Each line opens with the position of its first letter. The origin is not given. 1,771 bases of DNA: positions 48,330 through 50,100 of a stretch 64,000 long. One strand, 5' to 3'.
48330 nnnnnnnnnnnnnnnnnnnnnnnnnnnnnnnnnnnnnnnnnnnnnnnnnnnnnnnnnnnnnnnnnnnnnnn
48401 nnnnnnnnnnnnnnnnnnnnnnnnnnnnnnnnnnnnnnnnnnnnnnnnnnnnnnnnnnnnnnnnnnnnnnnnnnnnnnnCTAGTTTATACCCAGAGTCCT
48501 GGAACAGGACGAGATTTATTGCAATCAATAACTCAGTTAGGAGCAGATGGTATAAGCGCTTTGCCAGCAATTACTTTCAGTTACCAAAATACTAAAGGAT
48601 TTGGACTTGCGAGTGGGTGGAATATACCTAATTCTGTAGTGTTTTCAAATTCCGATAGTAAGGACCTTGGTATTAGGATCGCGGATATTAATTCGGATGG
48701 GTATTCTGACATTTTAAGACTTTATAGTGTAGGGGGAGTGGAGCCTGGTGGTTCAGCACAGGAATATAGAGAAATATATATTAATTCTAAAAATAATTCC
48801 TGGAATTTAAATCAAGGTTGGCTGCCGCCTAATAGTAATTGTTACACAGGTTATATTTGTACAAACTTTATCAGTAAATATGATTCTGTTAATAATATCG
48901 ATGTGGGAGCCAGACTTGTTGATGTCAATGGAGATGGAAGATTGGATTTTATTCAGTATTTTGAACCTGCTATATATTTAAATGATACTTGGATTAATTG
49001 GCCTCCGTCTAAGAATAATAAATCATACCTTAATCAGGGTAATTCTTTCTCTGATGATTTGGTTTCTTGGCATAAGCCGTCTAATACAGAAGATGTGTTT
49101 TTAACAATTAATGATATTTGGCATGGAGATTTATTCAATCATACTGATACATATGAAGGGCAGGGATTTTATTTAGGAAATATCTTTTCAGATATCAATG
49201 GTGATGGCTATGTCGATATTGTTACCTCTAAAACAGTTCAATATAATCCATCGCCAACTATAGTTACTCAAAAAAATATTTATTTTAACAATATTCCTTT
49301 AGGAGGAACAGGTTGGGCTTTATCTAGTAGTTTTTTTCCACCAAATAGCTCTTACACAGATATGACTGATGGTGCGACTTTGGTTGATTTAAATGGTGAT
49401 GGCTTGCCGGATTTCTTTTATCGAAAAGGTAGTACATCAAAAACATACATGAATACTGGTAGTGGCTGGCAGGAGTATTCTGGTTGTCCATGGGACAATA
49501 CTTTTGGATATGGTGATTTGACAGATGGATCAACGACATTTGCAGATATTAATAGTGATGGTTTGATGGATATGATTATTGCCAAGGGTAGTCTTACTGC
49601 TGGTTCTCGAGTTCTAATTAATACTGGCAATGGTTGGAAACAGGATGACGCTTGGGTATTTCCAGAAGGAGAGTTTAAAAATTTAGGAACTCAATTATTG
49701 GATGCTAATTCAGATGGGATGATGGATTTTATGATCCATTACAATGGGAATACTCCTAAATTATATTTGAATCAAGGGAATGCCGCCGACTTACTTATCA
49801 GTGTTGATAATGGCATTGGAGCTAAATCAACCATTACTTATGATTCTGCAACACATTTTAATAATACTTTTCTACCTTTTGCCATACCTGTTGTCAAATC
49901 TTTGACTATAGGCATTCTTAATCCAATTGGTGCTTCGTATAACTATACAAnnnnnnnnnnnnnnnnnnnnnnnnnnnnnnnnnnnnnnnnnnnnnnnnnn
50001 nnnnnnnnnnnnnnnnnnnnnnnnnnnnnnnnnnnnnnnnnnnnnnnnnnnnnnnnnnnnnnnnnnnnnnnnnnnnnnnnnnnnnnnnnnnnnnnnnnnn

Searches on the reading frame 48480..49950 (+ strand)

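Call 49: predict_structure(alignment_id=A2)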
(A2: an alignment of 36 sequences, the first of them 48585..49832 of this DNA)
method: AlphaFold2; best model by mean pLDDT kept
length: 416 residues; sequences in the alignment: 36
mean_pLDDT: 85.2   pTM: 0.86
mean pLDDT of the five models: 85.2, 85.0, 83.3, 82.9, 80.3
residues with pLDDT >= 90: 261; 70-90: 72; 50-70: 59; < 50: 24
segments of 3 or more residues with pLDDT < 50: 173-194
pLDDT, mean of each block of 10 residues (from residue 1): 82 96 83 96 92 71 97 96 74 79 75 95 80 55 85 92 86 48 42 65 96 89 79 96 96 96 96 97 97 95 95 93 95 73 95 92 91 96 94 94 65 60
secondary structure, 60 per line:
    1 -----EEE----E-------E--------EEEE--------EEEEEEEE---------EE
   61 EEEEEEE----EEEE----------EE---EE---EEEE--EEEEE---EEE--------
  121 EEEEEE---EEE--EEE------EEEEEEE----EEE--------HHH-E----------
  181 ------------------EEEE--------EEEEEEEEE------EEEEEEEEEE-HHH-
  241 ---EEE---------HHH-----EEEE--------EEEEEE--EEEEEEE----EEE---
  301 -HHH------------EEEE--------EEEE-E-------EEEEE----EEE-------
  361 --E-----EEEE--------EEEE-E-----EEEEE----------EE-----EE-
elements in order: E6-8 E30-33 E42-49 E59-67 E72-75 E96-99 E102-106 E110-112 E121-126 E130-132 E135-137 E144-150 E155-157 E199-202 E211-219 E226-235 E244-246 E264-267 E276-281 E284-290 E295-297 E317-320 E329-332 E342-346 E351-353 E369-372 E381-384 E392-396

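Call 53: fold_search(model_id=the predicted structure, library=pdb)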
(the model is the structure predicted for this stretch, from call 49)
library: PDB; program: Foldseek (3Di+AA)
matches with E <= 10: 770; with E <= 0.001: 54
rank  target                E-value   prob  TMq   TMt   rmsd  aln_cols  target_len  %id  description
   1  4tqj_A                2.5e-11  1.00  0.47  0.48   6.9       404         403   16  Structural basis of specific recognition of non-reducing terminal N-acetylglucosamine by an Agrocybe aegerita lection (released 2015-06-03)
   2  2bwm                  4.9e-10  1.00  0.48  0.49   6.9       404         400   15  1.8A CRYSTAL STRUCTURE OF of Psathyrella velutina LECTIN IN COMPLEX WITH METHYL 2-ACETAMIDO-1,2-DIDEOXY-1-SELENO-BETA-D- (released 2006-01-23)
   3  4tqm_A                4.9e-10  1.00  0.46  0.47   7.7       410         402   16  Structural basis of specific recognition of non-reducing terminal N-acetylglucosamine by an Agrocybe aegerita lection (released 2015-06-03)
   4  2bwr_A                6.4e-10  1.00  0.48  0.49   7.0       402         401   15  Crystal Structure of Psathyrella Velutina Lectin at 1.5A Resolution (released 2006-01-23)
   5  6h6e_F                1.0e-09  1.00  0.44  0.10  11.4       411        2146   14  PTC3 holotoxin complex from Photorhabdus luminecens in prepore state (TcdA1, TcdB2, TccC3) (released 2018-10-03)
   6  6l7i_F                1.5e-09  1.00  0.46  0.15   7.7       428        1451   14  Signal substraction of TcdB1-TccC2 and part of TcdA1 (released 2021-03-31)
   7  5mb4                  1.7e-09  1.00  0.46  0.47   7.6       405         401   16  Crystal Structure of the Psathyrella asperospora lectin PAL in complex with GlcNAc (released 2017-02-22)
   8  4up4_A                2.3e-09  1.00  0.48  0.49   6.8       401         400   14  Structure of the recombinant lectin PVL from Psathyrella velutina in complex with GlcNAcb-D-1,3Galactoside (released 2015-01-28)
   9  6suf_F                3.9e-09  1.00  0.47  0.11   9.1       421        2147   15  Structure of Photorhabdus luminescens Tc holotoxin pore (released 2019-11-06)
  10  4up4_B                4.2e-09  1.00  0.48  0.50   6.7       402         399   14  Structure of the recombinant lectin PVL from Psathyrella velutina in complex with GlcNAcb-D-1,3Galactoside (released 2015-01-28)
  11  6sue_F                1.4e-08  1.00  0.48  0.11   7.3       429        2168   14  Structure of Photorhabdus luminescens Tc holotoxin pore, Mutation TccC3-D651A (released 2019-11-06)
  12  6h6f_F                1.8e-08  1.00  0.42  0.10  11.2       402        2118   15  PTC3 holotoxin complex from Photorhabdus luminiscens - Mutant TcC-D651A (released 2018-10-03)
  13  9etn_A                2.1e-08  1.00  0.39  0.31  10.0       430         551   13  Crystal structure of murine CRTAC1 (released 2024-07-31)
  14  9oee_A                1.6e-07  1.00  0.48  0.32   6.4       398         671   18  S. griseus TUA bound UmbA4 complexes (released 2025-12-17)
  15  9c4k_P                4.7e-07  1.00  0.43  0.15   8.7       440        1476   14  Yersinia entomophaga holotoxin complex in prepore conformation (released 2025-12-31)
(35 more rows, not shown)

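Call 66: search_solved_structures(query=window:48480-49950:+, max_evalue=0.01)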
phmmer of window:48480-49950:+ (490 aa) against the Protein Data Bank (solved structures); distinct sequences matched with E-value up to 0.01: 0.
